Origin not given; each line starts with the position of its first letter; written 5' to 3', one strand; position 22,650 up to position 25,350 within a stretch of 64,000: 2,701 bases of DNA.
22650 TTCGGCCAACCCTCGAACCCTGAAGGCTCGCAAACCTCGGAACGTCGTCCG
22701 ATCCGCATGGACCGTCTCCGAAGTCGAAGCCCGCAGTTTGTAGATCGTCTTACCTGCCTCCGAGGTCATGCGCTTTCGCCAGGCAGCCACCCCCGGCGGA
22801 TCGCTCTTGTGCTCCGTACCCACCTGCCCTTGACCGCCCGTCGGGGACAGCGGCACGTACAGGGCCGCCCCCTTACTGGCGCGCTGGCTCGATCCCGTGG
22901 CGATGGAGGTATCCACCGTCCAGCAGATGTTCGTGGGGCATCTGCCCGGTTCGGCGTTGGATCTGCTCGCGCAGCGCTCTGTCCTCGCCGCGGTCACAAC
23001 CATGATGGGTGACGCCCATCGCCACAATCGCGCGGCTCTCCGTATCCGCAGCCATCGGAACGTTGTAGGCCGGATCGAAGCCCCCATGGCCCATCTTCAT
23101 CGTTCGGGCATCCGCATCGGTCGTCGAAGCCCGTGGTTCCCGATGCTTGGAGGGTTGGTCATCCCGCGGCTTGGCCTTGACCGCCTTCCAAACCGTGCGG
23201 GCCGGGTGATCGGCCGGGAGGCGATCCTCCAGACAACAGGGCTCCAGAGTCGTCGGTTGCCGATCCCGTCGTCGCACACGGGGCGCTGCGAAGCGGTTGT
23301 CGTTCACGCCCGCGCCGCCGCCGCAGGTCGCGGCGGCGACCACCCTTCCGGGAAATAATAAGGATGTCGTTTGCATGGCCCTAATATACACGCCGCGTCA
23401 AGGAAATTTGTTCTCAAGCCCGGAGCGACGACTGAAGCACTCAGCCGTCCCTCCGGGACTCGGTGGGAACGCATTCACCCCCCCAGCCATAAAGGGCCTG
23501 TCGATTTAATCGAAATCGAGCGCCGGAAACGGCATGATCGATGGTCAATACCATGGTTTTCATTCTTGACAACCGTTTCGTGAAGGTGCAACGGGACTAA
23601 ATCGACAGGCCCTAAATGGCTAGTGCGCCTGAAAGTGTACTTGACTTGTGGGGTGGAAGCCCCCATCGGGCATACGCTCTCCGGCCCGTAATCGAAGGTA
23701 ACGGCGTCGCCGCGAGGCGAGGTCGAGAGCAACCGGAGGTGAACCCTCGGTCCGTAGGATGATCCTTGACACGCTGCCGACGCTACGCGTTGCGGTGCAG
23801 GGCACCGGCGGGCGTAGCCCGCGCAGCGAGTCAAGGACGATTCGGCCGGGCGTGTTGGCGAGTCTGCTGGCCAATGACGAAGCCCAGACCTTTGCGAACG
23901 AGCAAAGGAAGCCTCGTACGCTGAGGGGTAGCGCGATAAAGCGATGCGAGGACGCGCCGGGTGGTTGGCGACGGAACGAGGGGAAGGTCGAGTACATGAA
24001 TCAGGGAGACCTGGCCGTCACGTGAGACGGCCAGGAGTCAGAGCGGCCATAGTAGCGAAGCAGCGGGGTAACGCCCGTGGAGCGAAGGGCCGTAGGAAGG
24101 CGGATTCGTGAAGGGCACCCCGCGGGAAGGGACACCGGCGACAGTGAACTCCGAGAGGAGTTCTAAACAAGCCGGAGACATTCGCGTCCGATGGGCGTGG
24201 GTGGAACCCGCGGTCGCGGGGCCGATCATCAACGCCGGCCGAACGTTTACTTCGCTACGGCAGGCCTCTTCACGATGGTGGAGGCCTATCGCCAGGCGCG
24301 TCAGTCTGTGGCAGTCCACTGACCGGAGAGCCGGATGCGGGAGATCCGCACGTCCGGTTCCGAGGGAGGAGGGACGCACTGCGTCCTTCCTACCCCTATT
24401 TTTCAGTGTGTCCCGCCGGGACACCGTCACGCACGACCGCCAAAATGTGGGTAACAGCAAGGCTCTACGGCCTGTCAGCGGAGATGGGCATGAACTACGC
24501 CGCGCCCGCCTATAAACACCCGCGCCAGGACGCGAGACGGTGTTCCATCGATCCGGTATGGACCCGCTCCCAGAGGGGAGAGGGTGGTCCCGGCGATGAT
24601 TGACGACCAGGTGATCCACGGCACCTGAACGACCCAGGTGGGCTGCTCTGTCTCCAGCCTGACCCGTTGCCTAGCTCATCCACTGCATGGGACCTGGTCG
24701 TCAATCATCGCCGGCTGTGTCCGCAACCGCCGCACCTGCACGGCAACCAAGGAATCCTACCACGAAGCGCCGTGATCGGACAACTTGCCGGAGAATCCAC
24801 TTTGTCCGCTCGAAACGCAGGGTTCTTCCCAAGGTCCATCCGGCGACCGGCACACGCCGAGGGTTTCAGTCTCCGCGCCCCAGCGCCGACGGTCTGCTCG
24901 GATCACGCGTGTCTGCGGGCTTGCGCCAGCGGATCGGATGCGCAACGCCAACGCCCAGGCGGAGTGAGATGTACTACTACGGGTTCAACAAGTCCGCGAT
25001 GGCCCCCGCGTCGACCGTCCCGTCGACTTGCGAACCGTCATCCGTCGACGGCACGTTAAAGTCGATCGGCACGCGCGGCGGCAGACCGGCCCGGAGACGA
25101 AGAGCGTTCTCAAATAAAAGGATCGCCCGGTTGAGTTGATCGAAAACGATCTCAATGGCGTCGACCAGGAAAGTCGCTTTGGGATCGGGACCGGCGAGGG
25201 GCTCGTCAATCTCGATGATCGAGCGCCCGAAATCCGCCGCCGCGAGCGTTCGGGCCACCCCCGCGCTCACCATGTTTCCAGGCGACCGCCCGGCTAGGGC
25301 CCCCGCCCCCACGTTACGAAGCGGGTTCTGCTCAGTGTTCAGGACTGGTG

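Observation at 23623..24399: Roughly 777-nt ORF-less group II intron sitting 3 nt after a long hairpin, in a decayed mobile-DNA patch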

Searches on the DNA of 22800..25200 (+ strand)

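Call 3: search_rna_families(source=window, start=22800, end=25200, threshold=evalue, max_evalue=10, show_alignments=6)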
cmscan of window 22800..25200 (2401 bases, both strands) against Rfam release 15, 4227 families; matches with E-value up to 10: 10.
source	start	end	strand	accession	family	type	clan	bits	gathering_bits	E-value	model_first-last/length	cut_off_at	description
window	24326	24399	+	RF00029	Intron_gpII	Intron;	-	54.7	40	2.1e-09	1-77/77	no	Group II catalytic intron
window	24602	24699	-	RF00169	Bacteria_small_SRP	Gene;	CL00003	53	40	3.7e-10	1-97/97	no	Bacterial small signal recognition particle RNA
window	24010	24090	+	RF01998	group-II-D1D4-1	Intron;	CL00102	25.9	35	0.051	1-84/84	no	Group II catalytic intron D1-D4-1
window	23293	23344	+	RF03158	L31-Actinobacteria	Cis-reg; leader;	CL00118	25.4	35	0.047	1-48/48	no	L31-Actinobacteria ribosomal protein leader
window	24326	24363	+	RF04357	Plastid-ndhA-ndhB-2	Intron;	CL00155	23.3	53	0.038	1-41/41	no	Plastid-ndhA-ndhB-2 group II-D5 intron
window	24328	24361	+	RF04336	Plastid-petD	Intron;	-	21.1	65.5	0.3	10-44/47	no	Plastid-petD group II-D5 intron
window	23647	23762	+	RF02003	group-II-D1D4-4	Intron;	CL00102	16.7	49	0.85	1-138/138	no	Group II catalytic intron D1-D4-4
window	23854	23903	+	RF01121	sR38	Gene; snRNA; snoRNA; CD-box;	-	14.1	50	3.6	1-59/59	no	Small nucleolar RNA sR38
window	23444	23459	+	RF01687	Acido-Lenti-1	Gene; sRNA;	-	13.4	37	8.8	30-45/46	no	Acido-Lenti-1 RNA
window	23208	23266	-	RF01138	sR23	Gene; snRNA; snoRNA; CD-box;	-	13.3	45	3.6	1-54/54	no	Small nucleolar RNA sR23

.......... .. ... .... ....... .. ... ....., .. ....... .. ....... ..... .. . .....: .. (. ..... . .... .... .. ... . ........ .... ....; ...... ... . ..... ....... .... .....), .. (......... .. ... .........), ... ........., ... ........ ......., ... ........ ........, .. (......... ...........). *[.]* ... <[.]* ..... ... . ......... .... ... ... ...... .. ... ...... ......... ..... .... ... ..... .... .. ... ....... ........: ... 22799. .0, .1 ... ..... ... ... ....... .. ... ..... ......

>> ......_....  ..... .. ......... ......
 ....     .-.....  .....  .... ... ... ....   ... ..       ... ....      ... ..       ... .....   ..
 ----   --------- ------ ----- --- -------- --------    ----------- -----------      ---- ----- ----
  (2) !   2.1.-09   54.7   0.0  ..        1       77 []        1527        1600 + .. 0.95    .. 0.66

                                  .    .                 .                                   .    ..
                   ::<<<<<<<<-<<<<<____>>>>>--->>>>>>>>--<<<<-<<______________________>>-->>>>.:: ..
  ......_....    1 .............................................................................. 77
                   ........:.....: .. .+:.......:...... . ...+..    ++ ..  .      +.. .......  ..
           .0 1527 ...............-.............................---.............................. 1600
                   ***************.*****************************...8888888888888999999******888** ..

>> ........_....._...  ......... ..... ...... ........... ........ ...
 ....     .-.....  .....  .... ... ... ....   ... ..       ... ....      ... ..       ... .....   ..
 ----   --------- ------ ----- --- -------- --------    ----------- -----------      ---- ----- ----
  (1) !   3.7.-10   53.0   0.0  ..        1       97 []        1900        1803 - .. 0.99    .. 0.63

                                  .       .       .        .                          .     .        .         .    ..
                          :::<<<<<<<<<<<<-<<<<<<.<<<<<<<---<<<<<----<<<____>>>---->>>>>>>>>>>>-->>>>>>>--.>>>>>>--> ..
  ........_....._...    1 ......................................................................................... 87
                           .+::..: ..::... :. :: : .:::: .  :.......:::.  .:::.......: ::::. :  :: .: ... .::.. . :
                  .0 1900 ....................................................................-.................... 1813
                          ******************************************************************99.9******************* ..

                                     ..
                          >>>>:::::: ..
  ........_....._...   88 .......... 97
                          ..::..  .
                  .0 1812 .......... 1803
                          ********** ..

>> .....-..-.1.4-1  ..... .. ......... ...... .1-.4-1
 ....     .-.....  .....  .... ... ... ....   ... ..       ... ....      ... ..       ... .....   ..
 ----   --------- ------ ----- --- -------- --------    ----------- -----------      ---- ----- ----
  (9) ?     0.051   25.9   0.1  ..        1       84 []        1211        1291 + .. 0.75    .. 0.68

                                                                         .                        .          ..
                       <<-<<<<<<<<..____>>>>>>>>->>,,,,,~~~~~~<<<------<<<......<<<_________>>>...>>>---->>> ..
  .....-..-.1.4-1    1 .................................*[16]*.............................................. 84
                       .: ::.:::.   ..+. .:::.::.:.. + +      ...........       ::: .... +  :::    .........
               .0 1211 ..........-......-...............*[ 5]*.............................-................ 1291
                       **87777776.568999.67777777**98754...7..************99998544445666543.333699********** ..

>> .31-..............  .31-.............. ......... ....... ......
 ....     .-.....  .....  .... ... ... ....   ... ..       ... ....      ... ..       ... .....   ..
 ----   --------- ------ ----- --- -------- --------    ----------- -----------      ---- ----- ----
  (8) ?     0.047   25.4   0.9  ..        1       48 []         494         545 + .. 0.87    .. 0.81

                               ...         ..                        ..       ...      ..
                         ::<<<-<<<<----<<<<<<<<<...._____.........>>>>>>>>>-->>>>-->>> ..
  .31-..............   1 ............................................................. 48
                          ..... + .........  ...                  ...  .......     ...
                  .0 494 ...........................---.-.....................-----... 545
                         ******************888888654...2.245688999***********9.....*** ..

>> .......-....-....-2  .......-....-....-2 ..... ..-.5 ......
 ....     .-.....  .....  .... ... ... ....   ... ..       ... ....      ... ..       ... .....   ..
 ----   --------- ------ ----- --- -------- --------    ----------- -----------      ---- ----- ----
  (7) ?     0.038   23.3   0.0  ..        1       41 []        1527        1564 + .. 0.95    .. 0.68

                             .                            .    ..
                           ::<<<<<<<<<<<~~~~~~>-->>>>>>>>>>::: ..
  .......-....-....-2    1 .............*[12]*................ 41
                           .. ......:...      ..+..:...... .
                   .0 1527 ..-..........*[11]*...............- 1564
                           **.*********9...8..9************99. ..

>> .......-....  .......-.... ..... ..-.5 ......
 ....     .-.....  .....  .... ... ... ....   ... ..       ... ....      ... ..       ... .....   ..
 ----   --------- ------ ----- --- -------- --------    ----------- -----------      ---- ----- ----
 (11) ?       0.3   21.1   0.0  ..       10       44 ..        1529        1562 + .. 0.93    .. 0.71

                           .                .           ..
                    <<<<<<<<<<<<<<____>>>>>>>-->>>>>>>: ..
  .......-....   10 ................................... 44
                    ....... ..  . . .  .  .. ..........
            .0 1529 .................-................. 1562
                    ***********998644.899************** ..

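Call 9: search_dna_similar(query=window:23623-24399:+, collection=plasmids, mode=distant, max_rows=30)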
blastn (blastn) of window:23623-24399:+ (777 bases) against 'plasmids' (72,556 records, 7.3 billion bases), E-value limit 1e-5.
Records with a match: 13; places in all: 20; records where one place covers at least 80% of the query: 0.
Best place of each record, by identity: 95-99% 7; 90-95% 2; 80-90% 3; 60-80% 1.
By first word of the organism name: Cupriavidus 3; Burkholderia 2; Novosphingobium 2; Paraburkholderia 1; Yersinia 1; Azotobacter 1; Planctomyces 1; Sinorhizobium 1; Sphingobium 1.
By predicted mobility (MOB-suite, as given by PLSDB): conjugative 8; non-mobilizable 4; mobilizable 1.
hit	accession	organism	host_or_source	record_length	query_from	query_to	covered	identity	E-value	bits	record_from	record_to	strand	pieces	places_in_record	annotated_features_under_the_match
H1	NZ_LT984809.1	Cupriavidus taiwanensis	-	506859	615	777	21%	69.0%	9e-6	59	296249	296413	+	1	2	ltrA: group II intron reverse transcriptase/maturase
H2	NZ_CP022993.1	Paraburkholderia aromaticivorans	-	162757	64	136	9%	80.8%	5e-9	70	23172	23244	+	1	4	none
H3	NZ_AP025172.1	Cupriavidus sp. P-10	-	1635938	64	136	9%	80.8%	5e-9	70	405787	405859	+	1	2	none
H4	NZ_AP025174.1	Cupriavidus sp. P-10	-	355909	64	136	9%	80.8%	5e-9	70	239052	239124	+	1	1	none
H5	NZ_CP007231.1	Yersinia similis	rabbit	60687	706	749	6%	90.9%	9e-6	59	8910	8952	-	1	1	none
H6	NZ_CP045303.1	Azotobacter salinestris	cell culture,soil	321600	704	744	5%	93.0%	8e-7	63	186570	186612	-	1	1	none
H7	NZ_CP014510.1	Burkholderia sp. PAMC 28687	Usnea,single cell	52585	704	738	5%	97.1%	9e-6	60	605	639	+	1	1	IS66 family transposase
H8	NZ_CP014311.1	Burkholderia sp. PAMC 26561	single cell,lichen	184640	704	738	5%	97.1%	9e-6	60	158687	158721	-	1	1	none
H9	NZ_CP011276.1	Planctomyces sp. SH-PL62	cell culture,sugar beet rhizosphere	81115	704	738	5%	97.1%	9e-6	60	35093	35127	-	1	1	none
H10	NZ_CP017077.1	Novosphingobium resinovorum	single cell,soil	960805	704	738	5%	97.1%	9e-6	60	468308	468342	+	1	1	none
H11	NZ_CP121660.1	Sinorhizobium terangae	Desmanthus virgatus,cell culture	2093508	704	738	5%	97.1%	9e-6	60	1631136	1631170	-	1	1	none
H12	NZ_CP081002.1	Sphingobium sp. V4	cell culture,soil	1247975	704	738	5%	97.1%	9e-6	60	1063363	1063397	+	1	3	record has no annotation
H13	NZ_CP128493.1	Novosphingobium resinovorum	pure cell culture,soil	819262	704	738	5%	97.1%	9e-6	60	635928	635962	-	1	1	none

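Call 11: get_annotated_region(hit=H1, flank=3500)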
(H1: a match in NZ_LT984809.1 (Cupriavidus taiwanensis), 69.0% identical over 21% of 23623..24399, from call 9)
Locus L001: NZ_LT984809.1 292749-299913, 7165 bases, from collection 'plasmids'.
description: Cupriavidus taiwanensis isolate Cupriavidus taiwanensis STM 8555 plasmid I, complete sequence
organism: Cupriavidus taiwanensis (NCBI taxid 164546)
taxonomy: Bacteria; Pseudomonadota; Betaproteobacteria; Burkholderiales; Burkholderiaceae; Cupriavidus; Cupriavidus taiwanensis
host: -; source: -; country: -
typing (MOB-suite, as given by PLSDB): conjugative; relaxase MOBP; mating-pair formation MPF_T
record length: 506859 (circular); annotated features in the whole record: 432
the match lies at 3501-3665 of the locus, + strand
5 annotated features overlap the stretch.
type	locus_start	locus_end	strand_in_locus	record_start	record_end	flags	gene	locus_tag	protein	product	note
CDS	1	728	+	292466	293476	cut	-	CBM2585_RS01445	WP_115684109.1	site-specific integrase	GO:0015074 - DNA integration [Evidence IEA]; GO:0006310 - DNA recombination [Evidence IEA]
CDS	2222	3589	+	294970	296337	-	ltrA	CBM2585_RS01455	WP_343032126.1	group II intron reverse transcriptase/maturase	GO:0000373 - Group II intron splicing [Evidence IEA]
CDS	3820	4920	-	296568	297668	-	-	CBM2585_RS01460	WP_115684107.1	transglutaminase-like domain-containing protein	-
CDS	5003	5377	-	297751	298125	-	-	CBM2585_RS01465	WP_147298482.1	hypothetical protein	-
CDS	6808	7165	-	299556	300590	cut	-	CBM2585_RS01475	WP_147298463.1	hypothetical protein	-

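Call 12: get_annotated_region(hit=H2, flank=3500)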
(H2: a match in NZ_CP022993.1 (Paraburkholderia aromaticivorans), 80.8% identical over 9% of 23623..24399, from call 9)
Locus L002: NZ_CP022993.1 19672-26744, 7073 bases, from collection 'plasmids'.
description: Paraburkholderia aromaticivorans strain BN5 plasmid pBN3, complete sequence
organism: Paraburkholderia aromaticivorans (NCBI taxid 2026199)
taxonomy: Bacteria; Pseudomonadota; Betaproteobacteria; Burkholderiales; Burkholderiaceae; Paraburkholderia; Paraburkholderia aromaticivorans
host: -; source: -; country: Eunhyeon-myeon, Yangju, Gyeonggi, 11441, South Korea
typing (MOB-suite, as given by PLSDB): non-mobilizable
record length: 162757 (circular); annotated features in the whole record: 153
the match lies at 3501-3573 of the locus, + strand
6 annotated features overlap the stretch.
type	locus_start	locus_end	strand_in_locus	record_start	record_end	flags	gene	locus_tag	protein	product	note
CDS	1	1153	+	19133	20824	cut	-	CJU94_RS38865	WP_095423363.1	site-specific integrase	-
CDS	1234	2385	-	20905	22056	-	-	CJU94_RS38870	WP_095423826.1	IS91 family transposase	-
CDS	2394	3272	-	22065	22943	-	-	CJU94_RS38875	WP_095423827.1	site-specific integrase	-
CDS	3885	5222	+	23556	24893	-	ltrA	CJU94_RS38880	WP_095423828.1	group II intron reverse transcriptase/maturase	GO:0000373 - Group II intron splicing [Evidence IEA]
CDS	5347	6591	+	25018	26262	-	-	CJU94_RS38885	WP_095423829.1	tyrosine-type recombinase/integrase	GO:0015074 - DNA integration [Evidence IEA]; GO:0006310 - DNA recombination [Evidence IEA]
CDS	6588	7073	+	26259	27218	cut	-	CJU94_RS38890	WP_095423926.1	tyrosine-type recombinase/integrase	GO:0015074 - DNA integration [Evidence IEA]; GO:0006310 - DNA recombination [Evidence IEA]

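Call 16: search_rna_families(sources=[L001, L002], threshold=gathering, show_alignments=0)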
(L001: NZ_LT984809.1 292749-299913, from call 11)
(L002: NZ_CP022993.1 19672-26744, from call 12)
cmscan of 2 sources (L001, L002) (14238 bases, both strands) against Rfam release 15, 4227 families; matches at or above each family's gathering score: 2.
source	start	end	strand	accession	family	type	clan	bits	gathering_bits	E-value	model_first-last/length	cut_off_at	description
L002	3521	3720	+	RF02001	group-II-D1D4-3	Intron;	CL00102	41.8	32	1e-05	1-170/170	no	Group II catalytic intron D1-D4-3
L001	3593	3665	+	RF00029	Intron_gpII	Intron;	-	40.7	40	3.3e-05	1-77/77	no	Group II catalytic intron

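Call 65: search_dna_similar(query=window:23485-23622:+, collection=plasmids, mode=distant, max_evalue=0.01, max_rows=10)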
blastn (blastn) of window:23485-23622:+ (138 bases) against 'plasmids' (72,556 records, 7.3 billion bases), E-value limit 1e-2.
No match.

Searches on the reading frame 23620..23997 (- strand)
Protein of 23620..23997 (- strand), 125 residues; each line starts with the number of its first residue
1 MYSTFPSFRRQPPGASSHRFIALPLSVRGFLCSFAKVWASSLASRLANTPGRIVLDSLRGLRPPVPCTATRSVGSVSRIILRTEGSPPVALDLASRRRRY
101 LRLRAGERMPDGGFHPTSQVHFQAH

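Call 8: search_protein_families(library=pfam, proteins=[window:23620-23997:-], max_evalue=0.01)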
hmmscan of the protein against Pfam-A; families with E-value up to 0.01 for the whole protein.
window:23620-23997:- (125 aa): 0 families

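Call 37: find_encoding_contigs(protein=window:23620-23997:-, flank=10000, max_places=8)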
Protein window:23620-23997:- (125 aa): no gene with exactly this product is on record in the collection.

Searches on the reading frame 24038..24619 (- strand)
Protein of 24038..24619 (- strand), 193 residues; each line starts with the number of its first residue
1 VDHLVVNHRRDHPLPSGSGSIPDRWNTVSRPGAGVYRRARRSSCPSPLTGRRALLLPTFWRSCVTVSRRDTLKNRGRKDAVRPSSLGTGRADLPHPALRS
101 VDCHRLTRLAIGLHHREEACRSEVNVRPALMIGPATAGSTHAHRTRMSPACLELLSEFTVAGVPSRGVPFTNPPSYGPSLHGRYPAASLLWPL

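Call 8: search_protein_families(library=pfam, proteins=[window:24038-24619:-], max_evalue=0.01)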
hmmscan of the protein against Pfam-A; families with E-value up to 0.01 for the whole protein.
window:24038-24619:- (193 aa): 0 families

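Call 35: find_encoding_contigs(protein=window:24038-24619:-, flank=10000, max_places=8)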
Protein window:24038-24619:- (193 aa): no gene with exactly this product is on record in the collection.

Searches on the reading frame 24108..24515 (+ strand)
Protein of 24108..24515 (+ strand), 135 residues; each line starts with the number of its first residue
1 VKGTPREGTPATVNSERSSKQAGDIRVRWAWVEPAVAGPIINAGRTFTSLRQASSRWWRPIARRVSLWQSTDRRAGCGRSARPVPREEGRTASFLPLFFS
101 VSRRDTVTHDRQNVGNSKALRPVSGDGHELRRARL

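Call 8: search_protein_families(library=pfam, proteins=[window:24108-24515:+], max_evalue=0.01)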
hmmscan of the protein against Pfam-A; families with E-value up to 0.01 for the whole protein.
window:24108-24515:+ (135 aa): 0 families

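Call 36: find_encoding_contigs(protein=window:24108-24515:+, flank=10000, max_places=8)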
Protein window:24108-24515:+ (135 aa): no gene with exactly this product is on record in the collection.
